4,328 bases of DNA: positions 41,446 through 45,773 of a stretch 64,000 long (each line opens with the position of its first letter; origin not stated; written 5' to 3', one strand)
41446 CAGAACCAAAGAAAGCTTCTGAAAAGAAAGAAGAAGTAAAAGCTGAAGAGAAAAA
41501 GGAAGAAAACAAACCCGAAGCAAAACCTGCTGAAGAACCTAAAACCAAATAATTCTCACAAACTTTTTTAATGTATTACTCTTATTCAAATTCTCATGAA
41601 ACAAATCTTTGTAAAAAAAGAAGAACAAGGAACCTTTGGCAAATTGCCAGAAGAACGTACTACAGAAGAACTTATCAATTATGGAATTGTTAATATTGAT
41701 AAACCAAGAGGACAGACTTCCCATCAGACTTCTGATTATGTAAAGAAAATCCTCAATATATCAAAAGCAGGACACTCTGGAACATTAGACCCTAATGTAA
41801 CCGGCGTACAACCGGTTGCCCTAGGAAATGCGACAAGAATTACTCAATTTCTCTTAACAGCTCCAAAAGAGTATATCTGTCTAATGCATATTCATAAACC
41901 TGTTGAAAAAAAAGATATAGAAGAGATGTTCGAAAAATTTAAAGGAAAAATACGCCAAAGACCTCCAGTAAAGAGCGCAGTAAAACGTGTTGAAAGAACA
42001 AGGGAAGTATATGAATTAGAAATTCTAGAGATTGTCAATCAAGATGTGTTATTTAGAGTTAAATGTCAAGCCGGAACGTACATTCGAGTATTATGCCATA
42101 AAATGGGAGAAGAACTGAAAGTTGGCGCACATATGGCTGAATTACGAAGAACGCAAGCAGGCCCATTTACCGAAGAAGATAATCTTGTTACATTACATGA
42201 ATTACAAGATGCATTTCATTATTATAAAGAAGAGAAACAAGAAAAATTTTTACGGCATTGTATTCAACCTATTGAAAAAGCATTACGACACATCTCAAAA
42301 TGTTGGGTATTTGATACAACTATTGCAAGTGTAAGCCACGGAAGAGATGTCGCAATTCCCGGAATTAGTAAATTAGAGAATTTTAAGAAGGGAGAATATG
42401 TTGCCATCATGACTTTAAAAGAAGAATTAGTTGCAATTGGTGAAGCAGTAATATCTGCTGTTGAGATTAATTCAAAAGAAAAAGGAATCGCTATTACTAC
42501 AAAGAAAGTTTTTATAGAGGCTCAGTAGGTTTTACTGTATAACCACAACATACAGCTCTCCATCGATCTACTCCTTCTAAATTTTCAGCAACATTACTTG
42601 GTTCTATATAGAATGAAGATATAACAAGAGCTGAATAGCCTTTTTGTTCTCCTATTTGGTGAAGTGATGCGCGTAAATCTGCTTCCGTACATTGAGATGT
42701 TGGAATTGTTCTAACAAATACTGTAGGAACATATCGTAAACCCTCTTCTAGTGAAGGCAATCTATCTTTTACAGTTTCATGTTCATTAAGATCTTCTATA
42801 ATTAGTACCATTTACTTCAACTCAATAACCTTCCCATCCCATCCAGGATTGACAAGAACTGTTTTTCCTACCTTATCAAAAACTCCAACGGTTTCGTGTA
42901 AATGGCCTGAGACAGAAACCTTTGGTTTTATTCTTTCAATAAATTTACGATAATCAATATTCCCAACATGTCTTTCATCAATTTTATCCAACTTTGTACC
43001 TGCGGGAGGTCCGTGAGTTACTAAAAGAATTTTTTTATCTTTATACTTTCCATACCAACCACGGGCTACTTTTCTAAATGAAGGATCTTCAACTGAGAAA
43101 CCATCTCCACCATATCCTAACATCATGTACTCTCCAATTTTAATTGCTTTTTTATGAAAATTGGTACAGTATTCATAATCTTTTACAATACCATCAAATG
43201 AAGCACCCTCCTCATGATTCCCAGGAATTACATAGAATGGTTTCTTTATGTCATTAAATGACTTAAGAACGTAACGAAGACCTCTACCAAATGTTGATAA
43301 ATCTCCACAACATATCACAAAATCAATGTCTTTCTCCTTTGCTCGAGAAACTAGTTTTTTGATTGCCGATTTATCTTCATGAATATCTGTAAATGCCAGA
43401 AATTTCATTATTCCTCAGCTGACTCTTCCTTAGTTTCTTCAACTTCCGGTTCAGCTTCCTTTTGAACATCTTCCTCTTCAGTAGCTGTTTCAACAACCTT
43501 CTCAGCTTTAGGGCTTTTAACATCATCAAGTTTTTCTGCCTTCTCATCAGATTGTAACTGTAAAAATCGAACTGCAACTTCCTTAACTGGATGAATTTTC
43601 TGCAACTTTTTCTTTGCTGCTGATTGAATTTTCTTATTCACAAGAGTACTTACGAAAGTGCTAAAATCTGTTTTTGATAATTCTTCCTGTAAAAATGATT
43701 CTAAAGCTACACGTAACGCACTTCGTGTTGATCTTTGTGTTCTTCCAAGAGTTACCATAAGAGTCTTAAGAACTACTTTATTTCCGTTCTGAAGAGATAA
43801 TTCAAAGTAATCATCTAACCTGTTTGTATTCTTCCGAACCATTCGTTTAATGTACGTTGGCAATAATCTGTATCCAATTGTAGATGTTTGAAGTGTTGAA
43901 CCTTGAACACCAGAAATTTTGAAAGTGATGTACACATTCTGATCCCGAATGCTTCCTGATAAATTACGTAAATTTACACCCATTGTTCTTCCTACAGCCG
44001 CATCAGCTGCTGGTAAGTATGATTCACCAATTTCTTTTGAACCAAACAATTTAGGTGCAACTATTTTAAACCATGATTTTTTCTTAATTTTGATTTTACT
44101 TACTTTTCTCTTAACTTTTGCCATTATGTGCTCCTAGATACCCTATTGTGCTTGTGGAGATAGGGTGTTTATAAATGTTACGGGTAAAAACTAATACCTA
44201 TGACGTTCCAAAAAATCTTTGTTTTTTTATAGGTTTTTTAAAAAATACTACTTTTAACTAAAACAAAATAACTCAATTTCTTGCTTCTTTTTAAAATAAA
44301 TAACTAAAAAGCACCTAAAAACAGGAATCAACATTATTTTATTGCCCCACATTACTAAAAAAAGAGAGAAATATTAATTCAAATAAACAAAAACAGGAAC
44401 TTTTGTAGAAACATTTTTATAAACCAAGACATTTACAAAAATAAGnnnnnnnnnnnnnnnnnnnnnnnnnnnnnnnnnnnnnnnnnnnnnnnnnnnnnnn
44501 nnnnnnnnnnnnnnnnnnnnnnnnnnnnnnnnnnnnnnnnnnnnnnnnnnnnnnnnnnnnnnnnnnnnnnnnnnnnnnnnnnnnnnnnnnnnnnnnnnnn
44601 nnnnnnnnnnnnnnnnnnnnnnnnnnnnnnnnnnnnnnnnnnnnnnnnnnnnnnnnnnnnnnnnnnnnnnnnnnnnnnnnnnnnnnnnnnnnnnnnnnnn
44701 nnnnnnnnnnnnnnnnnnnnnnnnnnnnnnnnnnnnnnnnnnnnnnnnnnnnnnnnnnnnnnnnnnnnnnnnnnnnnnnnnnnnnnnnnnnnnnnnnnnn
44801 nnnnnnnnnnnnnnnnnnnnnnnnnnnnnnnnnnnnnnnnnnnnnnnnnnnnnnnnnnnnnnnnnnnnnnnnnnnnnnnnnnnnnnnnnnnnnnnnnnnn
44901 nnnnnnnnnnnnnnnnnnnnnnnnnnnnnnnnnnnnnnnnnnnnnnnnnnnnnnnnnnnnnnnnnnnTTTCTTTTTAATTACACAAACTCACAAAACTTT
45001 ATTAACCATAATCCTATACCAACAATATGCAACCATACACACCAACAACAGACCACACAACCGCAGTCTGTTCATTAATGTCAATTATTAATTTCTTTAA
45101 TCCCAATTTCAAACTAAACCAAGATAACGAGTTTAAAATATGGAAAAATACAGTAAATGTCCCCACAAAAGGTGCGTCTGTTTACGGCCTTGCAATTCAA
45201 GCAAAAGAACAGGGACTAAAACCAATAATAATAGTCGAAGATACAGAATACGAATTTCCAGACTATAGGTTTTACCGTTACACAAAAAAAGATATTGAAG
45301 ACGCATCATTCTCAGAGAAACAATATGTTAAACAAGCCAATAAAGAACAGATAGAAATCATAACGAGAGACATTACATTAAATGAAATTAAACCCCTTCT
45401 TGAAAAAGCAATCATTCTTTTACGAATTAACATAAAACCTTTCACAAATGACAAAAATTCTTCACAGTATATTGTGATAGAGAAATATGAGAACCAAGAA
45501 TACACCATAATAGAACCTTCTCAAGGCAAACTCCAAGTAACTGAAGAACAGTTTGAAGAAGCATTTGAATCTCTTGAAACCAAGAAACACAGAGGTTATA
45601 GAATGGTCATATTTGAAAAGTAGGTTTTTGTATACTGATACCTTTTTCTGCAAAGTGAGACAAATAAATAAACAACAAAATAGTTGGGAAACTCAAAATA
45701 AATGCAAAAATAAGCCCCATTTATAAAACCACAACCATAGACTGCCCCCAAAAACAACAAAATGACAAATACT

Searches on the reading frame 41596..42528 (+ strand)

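Call 66: search_protein_families(library=pfam, proteins=[window:41596-42528:+], max_evalue=0.0001)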
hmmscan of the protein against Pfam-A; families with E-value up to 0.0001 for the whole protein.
window:41596-42528:+ (310 aa): 5 families
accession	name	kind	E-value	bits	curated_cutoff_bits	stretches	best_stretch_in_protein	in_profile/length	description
PF01509.24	TruB_N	-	5e-29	102.1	27.3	1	50-163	1-149/149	TruB family pseudouridylate synthase (N terminal domain)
PF16198.10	TruB_C_2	-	5.5e-25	87.7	29.3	1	164-230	1-65/66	tRNA pseudouridylate synthase B C-terminal domain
PF01472.26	PUA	-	2.1e-13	50.5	24.8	1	240-305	7-73/74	PUA domain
PF21238.2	Pus10_C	-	1.6e-10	41.4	27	1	67-168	100-203/232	Pus10, C-terminal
PF08068.17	DKCLD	-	5e-08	33.3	27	1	12-44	24-56/58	DKCLD (NUC011) domain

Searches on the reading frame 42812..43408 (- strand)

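Call 66: search_protein_families(library=pfam, proteins=[window:42812-43408:-], max_evalue=0.0001)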
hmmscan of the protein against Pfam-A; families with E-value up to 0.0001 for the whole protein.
window:42812-43408:- (198 aa): 3 families
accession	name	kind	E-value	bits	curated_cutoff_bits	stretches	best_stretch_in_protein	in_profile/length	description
PF00149.33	Metallophos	-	8.2e-20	72.5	21.5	1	1-172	1-190/191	Calcineurin-like phosphoesterase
PF12850.12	Metallophos_2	-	4.1e-15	56.6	27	1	1-189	1-133/154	Calcineurin-like phosphoesterase superfamily domain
PF14582.11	Metallophos_3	-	3.7e-10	40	28.2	1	118-189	159-237/259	Metallophosphoesterase, calcineurin superfamily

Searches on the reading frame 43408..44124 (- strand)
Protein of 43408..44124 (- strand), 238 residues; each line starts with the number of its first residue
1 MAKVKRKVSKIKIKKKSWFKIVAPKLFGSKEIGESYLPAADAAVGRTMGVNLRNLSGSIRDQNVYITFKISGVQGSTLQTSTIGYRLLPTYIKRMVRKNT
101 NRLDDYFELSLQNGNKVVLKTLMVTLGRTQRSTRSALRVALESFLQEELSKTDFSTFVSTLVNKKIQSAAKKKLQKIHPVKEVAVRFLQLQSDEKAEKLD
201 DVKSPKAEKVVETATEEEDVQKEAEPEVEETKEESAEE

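Call 66: search_protein_families(library=pfam, proteins=[window:43408-44124:-], max_evalue=0.0001)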
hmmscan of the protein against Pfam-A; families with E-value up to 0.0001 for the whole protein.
window:43408-44124:- (238 aa): 1 family
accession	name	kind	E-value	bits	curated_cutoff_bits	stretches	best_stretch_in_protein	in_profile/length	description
PF01015.23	Ribosomal_S3Ae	-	2.2e-39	135.4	29.3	1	9-186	6-183/191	Ribosomal S3Ae family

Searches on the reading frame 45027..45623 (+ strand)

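Call 67: search_protein_families(library=pfam, proteins=[window:45027-45623:+], max_evalue=0.0001)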
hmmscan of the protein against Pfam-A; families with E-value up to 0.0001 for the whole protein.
window:45027-45623:+ (198 aa): 2 families
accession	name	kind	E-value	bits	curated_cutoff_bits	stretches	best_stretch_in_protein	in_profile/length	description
PF11814.14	DUF3335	-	7.6e-13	48.8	25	1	4-166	4-167/206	Peptidase_C39 like family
PF03412.21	Peptidase_C39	-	1.8e-08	34.7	22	1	136-181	81-122/133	Peptidase C39 family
